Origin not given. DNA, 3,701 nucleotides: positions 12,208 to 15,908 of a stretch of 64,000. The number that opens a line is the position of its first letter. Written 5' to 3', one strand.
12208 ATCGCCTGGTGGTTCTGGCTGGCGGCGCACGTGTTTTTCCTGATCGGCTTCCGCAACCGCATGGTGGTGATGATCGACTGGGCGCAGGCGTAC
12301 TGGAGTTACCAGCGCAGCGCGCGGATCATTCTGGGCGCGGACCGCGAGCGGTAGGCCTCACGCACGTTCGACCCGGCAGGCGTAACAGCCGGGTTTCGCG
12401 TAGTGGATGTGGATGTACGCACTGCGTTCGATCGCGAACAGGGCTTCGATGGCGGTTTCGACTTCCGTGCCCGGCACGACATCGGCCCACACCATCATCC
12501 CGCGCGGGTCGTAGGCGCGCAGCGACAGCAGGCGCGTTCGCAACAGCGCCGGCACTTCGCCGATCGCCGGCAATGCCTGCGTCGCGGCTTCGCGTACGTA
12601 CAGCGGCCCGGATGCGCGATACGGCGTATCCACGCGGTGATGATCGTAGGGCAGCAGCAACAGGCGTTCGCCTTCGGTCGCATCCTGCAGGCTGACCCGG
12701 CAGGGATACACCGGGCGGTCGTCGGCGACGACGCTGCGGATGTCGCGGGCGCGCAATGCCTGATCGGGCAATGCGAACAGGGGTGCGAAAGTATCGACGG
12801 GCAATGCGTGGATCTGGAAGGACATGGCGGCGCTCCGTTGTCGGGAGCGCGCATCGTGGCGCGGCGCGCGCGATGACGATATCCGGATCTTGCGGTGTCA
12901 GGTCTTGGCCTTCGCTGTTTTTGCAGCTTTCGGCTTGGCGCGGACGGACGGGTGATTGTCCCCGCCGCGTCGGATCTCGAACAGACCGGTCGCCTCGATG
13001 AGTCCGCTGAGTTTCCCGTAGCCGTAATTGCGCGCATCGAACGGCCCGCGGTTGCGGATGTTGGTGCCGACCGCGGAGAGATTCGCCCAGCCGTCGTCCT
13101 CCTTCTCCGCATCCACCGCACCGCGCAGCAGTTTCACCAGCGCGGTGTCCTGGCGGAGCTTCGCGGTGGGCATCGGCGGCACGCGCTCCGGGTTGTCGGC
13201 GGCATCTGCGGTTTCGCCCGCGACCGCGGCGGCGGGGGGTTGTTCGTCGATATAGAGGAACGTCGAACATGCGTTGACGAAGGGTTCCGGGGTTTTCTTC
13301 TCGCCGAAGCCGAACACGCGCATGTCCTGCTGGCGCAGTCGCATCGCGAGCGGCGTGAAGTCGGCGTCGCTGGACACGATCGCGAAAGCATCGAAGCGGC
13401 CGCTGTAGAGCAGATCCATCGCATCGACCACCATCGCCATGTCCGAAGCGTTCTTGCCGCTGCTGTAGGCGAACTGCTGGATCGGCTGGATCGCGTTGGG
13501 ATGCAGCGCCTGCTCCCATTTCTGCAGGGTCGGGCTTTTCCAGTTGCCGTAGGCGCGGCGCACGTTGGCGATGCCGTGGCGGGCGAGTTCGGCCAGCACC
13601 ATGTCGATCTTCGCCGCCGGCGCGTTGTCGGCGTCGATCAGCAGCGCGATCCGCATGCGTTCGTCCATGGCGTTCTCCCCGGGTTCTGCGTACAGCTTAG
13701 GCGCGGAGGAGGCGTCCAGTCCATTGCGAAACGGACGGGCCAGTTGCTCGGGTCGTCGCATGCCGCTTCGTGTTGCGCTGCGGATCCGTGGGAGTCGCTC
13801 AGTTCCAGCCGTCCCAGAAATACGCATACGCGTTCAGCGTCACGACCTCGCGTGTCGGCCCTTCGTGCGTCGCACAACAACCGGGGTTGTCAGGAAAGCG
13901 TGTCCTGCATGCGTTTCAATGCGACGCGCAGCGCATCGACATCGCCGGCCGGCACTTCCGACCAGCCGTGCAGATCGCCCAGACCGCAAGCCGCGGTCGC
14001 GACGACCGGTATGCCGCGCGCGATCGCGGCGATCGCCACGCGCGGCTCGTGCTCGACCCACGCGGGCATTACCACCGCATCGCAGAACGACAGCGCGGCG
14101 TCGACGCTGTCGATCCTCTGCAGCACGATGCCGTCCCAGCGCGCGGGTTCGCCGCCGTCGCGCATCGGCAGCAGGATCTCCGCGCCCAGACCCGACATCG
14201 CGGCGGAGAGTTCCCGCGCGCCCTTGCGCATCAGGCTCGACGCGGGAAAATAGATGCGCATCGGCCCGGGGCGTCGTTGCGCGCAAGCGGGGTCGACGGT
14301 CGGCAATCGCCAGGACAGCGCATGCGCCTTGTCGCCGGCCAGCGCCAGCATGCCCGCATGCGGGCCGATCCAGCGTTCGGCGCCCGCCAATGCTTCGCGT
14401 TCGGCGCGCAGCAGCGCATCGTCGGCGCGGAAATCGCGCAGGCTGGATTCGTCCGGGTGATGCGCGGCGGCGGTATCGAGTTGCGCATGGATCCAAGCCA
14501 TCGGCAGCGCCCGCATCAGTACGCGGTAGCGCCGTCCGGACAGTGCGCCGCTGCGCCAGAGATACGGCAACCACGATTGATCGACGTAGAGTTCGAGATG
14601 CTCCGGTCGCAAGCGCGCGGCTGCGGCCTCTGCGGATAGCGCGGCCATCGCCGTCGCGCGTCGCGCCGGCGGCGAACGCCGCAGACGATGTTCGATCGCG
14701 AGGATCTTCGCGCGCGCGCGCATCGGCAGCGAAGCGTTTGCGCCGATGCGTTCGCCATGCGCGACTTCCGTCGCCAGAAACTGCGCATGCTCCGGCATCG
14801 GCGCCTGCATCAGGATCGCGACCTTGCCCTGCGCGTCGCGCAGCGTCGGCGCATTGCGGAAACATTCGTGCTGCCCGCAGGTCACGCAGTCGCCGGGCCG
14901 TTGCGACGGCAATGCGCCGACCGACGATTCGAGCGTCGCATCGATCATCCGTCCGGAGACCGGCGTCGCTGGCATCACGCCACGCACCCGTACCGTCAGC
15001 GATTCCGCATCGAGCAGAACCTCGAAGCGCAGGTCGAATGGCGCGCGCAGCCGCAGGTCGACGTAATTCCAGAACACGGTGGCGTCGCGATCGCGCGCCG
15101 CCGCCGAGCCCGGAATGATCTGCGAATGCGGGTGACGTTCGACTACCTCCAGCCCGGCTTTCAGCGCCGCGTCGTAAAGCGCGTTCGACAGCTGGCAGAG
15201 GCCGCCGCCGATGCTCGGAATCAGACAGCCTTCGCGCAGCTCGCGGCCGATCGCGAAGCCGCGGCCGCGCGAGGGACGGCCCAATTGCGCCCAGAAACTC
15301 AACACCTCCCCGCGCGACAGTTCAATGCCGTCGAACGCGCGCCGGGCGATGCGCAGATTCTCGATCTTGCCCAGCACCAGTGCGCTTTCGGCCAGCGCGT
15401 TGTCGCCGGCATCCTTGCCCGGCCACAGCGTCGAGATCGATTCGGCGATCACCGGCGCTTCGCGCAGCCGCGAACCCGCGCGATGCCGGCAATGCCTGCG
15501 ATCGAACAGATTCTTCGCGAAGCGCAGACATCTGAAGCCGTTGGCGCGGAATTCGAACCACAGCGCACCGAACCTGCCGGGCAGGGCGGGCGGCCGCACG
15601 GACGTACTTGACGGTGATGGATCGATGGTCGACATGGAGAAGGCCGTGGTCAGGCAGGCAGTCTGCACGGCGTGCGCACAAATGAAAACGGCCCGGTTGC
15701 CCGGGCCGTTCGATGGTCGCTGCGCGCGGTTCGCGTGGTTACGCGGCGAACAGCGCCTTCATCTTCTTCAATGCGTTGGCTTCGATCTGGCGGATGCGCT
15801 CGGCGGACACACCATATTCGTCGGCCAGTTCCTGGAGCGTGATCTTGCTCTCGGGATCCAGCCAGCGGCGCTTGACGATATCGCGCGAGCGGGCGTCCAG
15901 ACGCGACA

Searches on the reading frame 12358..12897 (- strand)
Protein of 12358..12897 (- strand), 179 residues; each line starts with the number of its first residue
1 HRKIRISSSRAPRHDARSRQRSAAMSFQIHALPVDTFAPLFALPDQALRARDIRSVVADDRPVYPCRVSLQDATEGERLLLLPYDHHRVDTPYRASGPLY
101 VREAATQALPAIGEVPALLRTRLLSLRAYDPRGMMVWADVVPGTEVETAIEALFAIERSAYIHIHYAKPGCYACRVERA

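Call 46: search_protein_families(library=pfam, proteins=[window:12358-12897:-], max_evalue=0.0001)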
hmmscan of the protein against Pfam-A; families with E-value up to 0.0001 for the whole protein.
window:12358-12897:- (179 aa): 1 family
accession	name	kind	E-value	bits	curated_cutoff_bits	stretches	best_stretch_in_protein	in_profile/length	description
PF06718.16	DUF1203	-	1.2e-34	119.5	27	1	64-178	2-116/116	Protein of unknown function (DUF1203)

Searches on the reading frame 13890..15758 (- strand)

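Call 19: search_protein_families(library=pfam, proteins=[window:13890-15758:-], max_evalue=0.0001)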
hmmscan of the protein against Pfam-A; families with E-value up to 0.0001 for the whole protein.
window:13890-15758:- (622 aa): 4 families
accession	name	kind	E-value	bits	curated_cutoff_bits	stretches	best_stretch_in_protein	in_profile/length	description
PF04294.18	VanW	-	5.4e-29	100.8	27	1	131-256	2-127/130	VanW like protein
PF00534.26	Glycos_transf_1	-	1.3e-05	25.2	26.4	1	546-595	78-129/172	Glycosyl transferases group 1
PF13692.12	Glyco_trans_1_4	-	2.4e-05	25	27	1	545-617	63-139/142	Glycosyl transferases group 1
PF20706.3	GT4-conflict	-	7.7e-05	22.3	26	0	550-596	273-319/385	Family 4 Glycosyltransferase in conflict systems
